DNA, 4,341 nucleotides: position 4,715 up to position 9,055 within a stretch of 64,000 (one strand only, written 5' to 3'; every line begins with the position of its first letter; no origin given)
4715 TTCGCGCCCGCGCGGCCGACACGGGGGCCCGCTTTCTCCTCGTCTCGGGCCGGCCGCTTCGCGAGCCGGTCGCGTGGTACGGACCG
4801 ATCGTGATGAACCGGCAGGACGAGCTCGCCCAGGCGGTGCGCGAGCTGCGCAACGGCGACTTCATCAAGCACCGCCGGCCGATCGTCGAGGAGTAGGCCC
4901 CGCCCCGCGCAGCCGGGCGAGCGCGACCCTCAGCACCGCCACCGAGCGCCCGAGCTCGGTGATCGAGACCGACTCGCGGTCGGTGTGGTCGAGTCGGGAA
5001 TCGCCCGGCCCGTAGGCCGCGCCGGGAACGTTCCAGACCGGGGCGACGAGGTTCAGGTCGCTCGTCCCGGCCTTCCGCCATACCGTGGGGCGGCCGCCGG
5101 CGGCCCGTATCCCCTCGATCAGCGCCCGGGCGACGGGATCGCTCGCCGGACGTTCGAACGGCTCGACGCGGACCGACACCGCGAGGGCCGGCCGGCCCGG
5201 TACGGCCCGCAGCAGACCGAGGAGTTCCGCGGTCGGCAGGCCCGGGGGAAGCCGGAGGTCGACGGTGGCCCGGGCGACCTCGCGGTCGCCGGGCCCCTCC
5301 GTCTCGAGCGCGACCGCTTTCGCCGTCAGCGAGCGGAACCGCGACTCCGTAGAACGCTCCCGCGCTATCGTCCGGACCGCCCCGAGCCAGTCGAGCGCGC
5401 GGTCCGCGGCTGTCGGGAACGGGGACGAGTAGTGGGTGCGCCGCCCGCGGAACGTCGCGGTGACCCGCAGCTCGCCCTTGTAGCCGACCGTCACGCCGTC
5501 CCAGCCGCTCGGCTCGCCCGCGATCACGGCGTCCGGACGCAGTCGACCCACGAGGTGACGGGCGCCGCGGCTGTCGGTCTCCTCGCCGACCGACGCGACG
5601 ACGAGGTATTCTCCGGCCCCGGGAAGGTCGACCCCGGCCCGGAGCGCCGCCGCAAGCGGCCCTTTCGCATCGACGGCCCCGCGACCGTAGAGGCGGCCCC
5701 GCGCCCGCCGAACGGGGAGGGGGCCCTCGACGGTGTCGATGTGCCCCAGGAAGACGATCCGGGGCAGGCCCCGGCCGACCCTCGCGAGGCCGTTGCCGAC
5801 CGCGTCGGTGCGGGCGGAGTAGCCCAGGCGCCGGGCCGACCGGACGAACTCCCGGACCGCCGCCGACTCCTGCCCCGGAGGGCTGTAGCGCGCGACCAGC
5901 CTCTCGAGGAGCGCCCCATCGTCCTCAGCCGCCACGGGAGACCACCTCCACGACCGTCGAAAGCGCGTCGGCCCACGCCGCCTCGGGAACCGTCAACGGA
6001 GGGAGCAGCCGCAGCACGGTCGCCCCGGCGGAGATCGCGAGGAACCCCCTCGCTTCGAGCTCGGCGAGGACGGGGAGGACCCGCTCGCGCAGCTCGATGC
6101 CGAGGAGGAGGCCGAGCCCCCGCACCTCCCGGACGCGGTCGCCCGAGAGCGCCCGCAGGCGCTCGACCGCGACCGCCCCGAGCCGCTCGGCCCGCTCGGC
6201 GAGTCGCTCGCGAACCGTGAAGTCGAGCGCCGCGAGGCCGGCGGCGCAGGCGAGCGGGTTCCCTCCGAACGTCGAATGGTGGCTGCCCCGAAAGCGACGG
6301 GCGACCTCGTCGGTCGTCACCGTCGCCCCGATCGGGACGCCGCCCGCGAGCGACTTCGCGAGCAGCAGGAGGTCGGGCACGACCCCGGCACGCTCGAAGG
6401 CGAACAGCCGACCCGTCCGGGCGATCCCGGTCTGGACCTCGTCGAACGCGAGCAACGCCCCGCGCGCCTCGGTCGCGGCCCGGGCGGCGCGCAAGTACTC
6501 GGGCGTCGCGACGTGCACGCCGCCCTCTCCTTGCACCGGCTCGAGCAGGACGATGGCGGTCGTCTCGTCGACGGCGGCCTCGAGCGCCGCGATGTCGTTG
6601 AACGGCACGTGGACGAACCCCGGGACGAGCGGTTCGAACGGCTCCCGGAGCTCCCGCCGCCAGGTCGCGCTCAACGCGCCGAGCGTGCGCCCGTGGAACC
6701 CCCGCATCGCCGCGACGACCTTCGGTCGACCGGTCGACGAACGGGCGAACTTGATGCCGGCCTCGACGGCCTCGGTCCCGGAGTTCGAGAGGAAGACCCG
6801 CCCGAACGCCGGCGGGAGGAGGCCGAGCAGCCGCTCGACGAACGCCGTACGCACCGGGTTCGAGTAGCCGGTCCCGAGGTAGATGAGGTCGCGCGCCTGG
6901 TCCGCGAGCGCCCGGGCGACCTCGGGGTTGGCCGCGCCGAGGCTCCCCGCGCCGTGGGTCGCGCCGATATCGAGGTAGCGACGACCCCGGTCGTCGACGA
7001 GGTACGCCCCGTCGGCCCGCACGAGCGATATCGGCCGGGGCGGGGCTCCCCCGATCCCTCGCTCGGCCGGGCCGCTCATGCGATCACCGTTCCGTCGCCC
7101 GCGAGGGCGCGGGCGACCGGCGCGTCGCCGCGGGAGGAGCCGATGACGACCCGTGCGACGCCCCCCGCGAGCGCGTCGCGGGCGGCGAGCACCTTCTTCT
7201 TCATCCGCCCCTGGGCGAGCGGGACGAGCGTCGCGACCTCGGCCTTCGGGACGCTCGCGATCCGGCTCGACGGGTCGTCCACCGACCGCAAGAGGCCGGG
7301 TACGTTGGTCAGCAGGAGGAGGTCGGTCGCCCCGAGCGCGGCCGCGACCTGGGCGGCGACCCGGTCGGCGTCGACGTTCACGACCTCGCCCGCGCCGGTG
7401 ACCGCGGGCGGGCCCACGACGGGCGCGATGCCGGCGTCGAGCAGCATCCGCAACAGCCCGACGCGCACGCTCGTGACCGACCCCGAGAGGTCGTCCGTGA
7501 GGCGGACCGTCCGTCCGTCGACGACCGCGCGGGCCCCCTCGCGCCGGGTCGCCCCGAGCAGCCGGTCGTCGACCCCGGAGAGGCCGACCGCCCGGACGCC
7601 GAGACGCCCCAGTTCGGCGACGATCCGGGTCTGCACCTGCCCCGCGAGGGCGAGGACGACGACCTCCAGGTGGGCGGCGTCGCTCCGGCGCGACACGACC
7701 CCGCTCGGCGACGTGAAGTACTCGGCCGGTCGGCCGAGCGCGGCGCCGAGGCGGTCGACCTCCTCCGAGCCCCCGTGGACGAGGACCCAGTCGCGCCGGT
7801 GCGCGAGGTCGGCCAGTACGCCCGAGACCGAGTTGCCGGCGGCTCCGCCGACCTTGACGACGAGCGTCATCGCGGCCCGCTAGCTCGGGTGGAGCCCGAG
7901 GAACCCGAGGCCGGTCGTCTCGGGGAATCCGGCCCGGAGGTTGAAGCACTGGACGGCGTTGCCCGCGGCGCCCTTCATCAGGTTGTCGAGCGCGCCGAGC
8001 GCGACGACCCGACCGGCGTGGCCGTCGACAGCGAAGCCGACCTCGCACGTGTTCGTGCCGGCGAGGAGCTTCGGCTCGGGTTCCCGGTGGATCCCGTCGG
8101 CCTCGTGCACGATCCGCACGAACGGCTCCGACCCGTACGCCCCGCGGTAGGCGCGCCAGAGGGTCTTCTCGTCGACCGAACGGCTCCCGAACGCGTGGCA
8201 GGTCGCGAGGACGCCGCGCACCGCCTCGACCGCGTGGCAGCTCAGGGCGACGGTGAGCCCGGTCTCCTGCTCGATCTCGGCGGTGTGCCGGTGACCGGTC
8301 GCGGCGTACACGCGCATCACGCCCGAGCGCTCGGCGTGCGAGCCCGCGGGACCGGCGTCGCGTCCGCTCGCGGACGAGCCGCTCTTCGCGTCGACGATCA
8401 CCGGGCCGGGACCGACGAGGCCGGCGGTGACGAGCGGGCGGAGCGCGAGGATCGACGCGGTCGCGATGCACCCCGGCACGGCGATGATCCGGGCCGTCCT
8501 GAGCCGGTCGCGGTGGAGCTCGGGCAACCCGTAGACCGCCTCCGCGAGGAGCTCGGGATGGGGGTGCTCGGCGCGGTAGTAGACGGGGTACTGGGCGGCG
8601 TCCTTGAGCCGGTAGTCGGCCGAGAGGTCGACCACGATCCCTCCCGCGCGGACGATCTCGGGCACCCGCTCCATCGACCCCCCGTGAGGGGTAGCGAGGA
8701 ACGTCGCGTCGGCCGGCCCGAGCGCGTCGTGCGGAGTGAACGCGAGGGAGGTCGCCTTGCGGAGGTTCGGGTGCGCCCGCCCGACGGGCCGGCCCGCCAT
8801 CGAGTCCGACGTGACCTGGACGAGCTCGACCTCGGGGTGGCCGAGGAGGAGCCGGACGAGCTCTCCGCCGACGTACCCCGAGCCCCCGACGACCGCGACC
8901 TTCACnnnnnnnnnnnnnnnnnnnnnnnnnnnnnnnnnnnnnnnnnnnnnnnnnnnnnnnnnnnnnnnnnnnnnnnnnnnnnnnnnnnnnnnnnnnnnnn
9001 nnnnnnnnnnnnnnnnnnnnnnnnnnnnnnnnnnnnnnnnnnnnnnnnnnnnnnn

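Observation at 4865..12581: Complete LysW/ArgW carrier-protein amino-acid biosynthesis operon with argG-argH fused to its 5' end; lysW is missing from the ORF track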

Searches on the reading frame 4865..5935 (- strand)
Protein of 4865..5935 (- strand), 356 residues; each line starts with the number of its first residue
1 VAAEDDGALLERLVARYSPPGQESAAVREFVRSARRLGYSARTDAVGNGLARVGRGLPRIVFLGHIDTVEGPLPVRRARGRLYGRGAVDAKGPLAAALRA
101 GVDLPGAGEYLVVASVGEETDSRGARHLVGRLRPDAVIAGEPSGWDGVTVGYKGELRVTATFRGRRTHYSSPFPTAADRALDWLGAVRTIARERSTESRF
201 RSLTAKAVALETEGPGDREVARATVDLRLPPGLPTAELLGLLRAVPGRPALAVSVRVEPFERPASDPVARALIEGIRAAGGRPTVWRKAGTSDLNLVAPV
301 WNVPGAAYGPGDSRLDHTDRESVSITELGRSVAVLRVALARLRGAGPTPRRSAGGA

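Call 4: search_protein_families(library=ncbifam, proteins=[window:4865-5935:-])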
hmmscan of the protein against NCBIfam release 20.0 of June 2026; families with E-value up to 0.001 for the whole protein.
window:4865-5935:- (356 aa): 29 families (the best 25 are shown)
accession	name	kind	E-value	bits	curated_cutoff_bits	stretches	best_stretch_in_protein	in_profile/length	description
NF003367.0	PRK04443.1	equivalog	1e-97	327.6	363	1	4-343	7-346/349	[LysW]-lysine hydrolase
TIGR01902.1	dapE-lys-deAc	subfamily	2.3e-69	234.3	163.1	1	9-344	2-339/340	N-acetyl-ornithine/N-acetyl-lysine deacetylase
NF001747.0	PRK00466.1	equivalog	2.3e-44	151.6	288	1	9-342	15-342/346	N-acetyl-lysine deacetylase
NF006399.0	PRK08651.1-2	equivalog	6.2e-22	78.2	381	1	48-175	56-199/405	succinyl-diaminopimelate desuccinylase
TIGR01900.1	dapE-gram_pos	equivalog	8e-20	71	304.2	1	7-337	6-348/351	succinyl-diaminopimelate desuccinylase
NF006402.0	PRK08651.1-5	equivalog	1.2e-19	70.6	369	1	23-190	20-202/369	succinyl-diaminopimelate desuccinylase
TIGR01892.1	AcOrn-deacetyl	equivalog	2.9e-18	66.1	297.7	1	50-336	50-362/365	acetylornithine deacetylase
NF009555.0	PRK13004.1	equivalog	1.3e-17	63.8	321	1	8-173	19-201/399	YgeY family selenium metabolism-linked hydrolase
NF006400.0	PRK08651.1-3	equivalog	2.4e-15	56.2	374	1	50-173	76-215/410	succinyl-diaminopimelate desuccinylase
TIGR01910.1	DapE-ArgE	subfamily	1.4e-14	54.1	217.6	1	49-172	55-195/373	ArgE/DapE family deacylase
NF006365.0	PRK08588.1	subfamily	7.3e-13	48.6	289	1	50-174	57-197/383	succinyl-diaminopimelate desuccinylase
NF009558.0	PRK13013.1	equivalog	3.1e-12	45.9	428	1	72-193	108-238/429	acetylornithine deacetylase/succinyl-diaminopimelate desuccinylase family protein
NF005710.0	PRK07522.1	subfamily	2.8e-11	43.2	412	1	71-197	91-226/391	acetylornithine deacetylase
NF003474.0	PRK05111.1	equivalog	3.8e-11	42.5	460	1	48-173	63-200/383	acetylornithine deacetylase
TIGR03526.1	selenium_YgeY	hypoth_equivalog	1.1e-10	40.9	321.5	1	9-172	18-198/395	YgeY family selenium metabolism-linked hydrolase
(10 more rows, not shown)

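Call 5: search_protein_families(library=pfam, proteins=[window:4865-5935:-])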
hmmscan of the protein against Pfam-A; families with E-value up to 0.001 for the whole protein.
window:4865-5935:- (356 aa): 1 family
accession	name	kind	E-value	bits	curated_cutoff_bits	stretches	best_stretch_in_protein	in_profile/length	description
PF01546.33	Peptidase_M20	-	1.1e-20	74.9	24.6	1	62-339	2-204/206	Peptidase family M20/M25/M40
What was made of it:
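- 4865..5935 (-): lysK/argE, M20 hydrolase (356 aa) that releases ornithine from the carrier; last cistron. PF01546 matches (calls 4, 5).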

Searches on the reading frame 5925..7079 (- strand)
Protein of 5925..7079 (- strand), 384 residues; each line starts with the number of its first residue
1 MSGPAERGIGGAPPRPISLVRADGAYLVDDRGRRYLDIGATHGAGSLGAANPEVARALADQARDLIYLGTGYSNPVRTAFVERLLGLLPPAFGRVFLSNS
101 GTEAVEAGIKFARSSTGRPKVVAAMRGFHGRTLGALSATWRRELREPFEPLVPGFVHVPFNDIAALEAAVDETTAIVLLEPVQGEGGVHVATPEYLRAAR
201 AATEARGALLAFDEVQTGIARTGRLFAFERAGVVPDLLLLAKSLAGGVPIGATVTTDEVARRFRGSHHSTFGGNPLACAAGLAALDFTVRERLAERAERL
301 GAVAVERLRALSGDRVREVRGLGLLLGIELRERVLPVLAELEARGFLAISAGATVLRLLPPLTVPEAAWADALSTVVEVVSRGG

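Call 4: search_protein_families(library=ncbifam, proteins=[window:5925-7079:-])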
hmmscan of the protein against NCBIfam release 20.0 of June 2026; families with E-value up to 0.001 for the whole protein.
window:5925-7079:- (384 aa): 69 families (the best 25 are shown)
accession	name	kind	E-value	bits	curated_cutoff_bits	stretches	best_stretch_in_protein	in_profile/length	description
NF042418.1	LysJ_Th_th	equivalog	3e-122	408.2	700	1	18-379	21-384/386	[LysW]-aminoadipate semialdehyde transaminase LysJ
TIGR00707.1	argD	subfamily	2.8e-113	378.6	410.05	1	15-379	9-379/381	acetylornithine/succinylornithine family transaminase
NF002874.0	PRK03244.1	equivalog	3.3e-109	365.3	457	1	16-380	26-392/399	acetylornithine transaminase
NF002325.0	PRK01278.1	subfamily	1.1e-100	337.1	372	1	15-380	13-386/395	acetylornithine transaminase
NF002797.0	PRK02936.1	equivalog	1.3e-97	327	496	1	15-381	11-378/385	acetylornithine transaminase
NF045491.1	LysJ_Sulfobales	equivalog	2.7e-93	312.9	700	1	15-372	10-369/386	[LysW]-aminoadipate semialdehyde/glutamate semialdehyde transaminase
NF003087.0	PRK04013.1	equivalog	1.1e-91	307.7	528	1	17-379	8-357/364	acetylornithine/acetyl-lysine aminotransferase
NF004426.0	PRK05769.1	equivalog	7.6e-90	301.8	552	2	172-381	220-438/441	acetyl ornithine aminotransferase family protein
NF053554.1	prodigi_MAP_PigE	equivalog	1.4e-88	298.2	850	1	20-333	405-730/837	prodigiosin MAP biosynthesis aminotransferase PigE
NF003468.0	PRK05093.1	subfamily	3.3e-83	279.7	522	1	18-380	26-399/405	acetylornithine/succinyldiaminopimelate transaminase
NF003273.0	PRK04260.1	equivalog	1.4e-81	274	616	1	16-379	12-374/376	acetylornithine transaminase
TIGR03246.1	arg_catab_astC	subfamily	2e-81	274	609.95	1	14-376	16-389/397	acetylornithine/succinylornithine family transaminase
NF005993.0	PRK08117.1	subfamily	3.8e-80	269.6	574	2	172-380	206-427/433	aspartate aminotransferase family protein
NF008570.0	PRK11522.1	equivalog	8.1e-78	262.1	612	1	22-374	75-448/464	putrescine aminotransferase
NF003145.0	PRK04073.1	equivalog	3.5e-77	259.6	656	1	14-380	21-395/396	ornithine--oxo-acid transaminase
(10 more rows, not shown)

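Call 5: search_protein_families(library=pfam, proteins=[window:5925-7079:-])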
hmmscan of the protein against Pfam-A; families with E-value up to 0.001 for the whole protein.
window:5925-7079:- (384 aa): 1 family
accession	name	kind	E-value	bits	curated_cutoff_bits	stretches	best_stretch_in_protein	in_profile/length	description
PF00202.27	Aminotran_3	-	6e-97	325.3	30.5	1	16-378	10-401/403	Aminotransferase class-III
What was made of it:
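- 5925..7079 (-): argD/lysJ, class-III aminotransferase (384 aa). PF00202 matches (calls 4, 5).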

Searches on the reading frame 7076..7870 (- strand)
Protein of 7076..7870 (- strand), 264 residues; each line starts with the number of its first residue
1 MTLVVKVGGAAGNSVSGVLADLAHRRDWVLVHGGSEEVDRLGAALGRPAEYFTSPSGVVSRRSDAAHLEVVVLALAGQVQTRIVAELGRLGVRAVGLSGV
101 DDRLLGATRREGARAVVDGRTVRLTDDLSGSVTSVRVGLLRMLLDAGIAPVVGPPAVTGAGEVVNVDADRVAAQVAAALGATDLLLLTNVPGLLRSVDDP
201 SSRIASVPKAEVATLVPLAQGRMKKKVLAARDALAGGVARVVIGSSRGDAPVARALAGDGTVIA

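Call 4: search_protein_families(library=ncbifam, proteins=[window:7076-7870:-])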
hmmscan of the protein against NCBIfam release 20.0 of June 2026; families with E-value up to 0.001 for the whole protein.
window:7076-7870:- (264 aa): 11 families
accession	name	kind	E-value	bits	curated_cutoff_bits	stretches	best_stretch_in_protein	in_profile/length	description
NF010659.0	PRK14058.1-1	equivalog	2.3e-83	279.4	223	1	3-263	2-266/267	[LysW]-aminoadipate kinase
NF010661.0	PRK14058.1-3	equivalog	7e-59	199.2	251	1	1-263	1-270/283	acetylglutamate/acetylaminoadipate kinase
TIGR00761.1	argB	equivalog_domain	1.5e-51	175.2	151.3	1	2-243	1-231/231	acetylglutamate kinase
NF010662.0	PRK14058.1-4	equivalog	3.5e-41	141.1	194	1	3-264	2-262/264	[LysW]-aminoadipate/[LysW]-glutamate kinase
NF010660.0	PRK14058.1-2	equivalog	7.1e-40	137.4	241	1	4-248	3-244/249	[LysW]-aminoadipate/[LysW]-glutamate kinase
TIGR01890.1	N-Ac-Glu-synth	equivalog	2.3e-13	49.9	202.85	1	28-253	51-264/429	amino-acid N-acetyltransferase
NF003641.0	PRK05279.1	equivalog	6.6e-11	41.7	344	1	29-252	60-275/441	amino-acid N-acetyltransferase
TIGR01027.1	proB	equivalog_domain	4.3e-07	29.4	186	1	140-256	117-242/363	glutamate 5-kinase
NF003387.0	PRK04531.1-2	equivalog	4.8e-06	25.3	426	1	79-201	114-222/441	acetylglutamate kinase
NF009008.0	PRK12354.1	subfamily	3.9e-05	22.9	361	1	164-247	201-284/308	carbamate kinase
NF003386.0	PRK04531.1-1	equivalog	7e-05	21.9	417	1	103-196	122-222/442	acetylglutamate kinase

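Call 5: search_protein_families(library=pfam, proteins=[window:7076-7870:-])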
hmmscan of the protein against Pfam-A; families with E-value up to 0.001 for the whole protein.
window:7076-7870:- (264 aa): 1 family
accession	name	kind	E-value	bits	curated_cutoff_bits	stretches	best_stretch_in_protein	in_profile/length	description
PF00696.33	AA_kinase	-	7.2e-30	104.9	24.9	1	1-244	1-233/234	Amino acid kinase family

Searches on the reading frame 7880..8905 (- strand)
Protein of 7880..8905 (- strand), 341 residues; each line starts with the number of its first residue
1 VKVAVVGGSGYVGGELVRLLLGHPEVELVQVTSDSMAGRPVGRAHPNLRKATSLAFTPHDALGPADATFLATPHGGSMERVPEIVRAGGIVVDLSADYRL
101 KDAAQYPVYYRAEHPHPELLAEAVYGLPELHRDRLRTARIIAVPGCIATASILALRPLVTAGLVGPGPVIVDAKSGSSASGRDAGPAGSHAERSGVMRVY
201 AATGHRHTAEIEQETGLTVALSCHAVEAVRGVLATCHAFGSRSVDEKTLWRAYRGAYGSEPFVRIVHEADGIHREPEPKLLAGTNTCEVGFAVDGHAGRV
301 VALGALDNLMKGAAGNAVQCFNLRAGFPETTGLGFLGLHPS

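Call 4: search_protein_families(library=ncbifam, proteins=[window:7880-8905:-])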
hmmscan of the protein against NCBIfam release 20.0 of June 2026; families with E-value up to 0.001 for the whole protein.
window:7880-8905:- (341 aa): 8 families
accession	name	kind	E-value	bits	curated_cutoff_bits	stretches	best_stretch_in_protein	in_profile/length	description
TIGR01850.1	argC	equivalog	6.4e-114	380.8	233.6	1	1-340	1-345/345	N-acetyl-gamma-glutamyl-phosphate reductase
TIGR01851.1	argC_other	equivalog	1.9e-23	83.2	229.85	1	122-326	88-309/310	N-acetyl-gamma-glutamyl-phosphate reductase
NF011456.0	PRK14874.1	equivalog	3.2e-10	39.5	223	1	1-160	5-145/346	aspartate-semialdehyde dehydrogenase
NF006416.0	PRK08664.1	subfamily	4.5e-09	36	232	1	1-165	4-169/350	aspartate-semialdehyde dehydrogenase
TIGR00978.1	asd_EA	equivalog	3.1e-07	29.8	301.2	1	1-159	1-160/342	aspartate-semialdehyde dehydrogenase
TIGR01296.1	asd_B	equivalog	4.5e-07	29.3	324.2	1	2-161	1-142/339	aspartate-semialdehyde dehydrogenase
NF005229.0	PRK06728.1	equivalog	1.4e-06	27.4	628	1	2-181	7-165/347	aspartate-semialdehyde dehydrogenase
NF004224.0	PRK05671.1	equivalog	0.00017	21.2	284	0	2-104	6-106/336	aspartate-semialdehyde dehydrogenase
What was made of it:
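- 7880..8905 (-): argC/lysY, carrier-bound glutamyl-phosphate reductase (341 aa). TIGR01850 scores 381 bits against a cut-off of 233.6 (call 4).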

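Call 5: search_protein_families(library=pfam, proteins=[window:7880-8905:-])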
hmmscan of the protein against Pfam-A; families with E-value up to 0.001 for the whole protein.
window:7880-8905:- (341 aa): 3 families
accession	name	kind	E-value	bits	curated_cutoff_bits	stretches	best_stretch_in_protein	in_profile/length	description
PF22698.1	Semialdhyde_dhC_1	-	2.8e-42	144.8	27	1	146-308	1-165/165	Semialdehyde dehydrogenase, dimerisation domain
PF01118.30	Semialdhyde_dh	-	5e-31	108.1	26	1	2-137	1-120/121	Semialdehyde dehydrogenase, NAD binding domain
PF02774.23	Semialdhyde_dhC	-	5.9e-10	40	26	1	155-311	1-184/184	Semialdehyde dehydrogenase, dimerisation domain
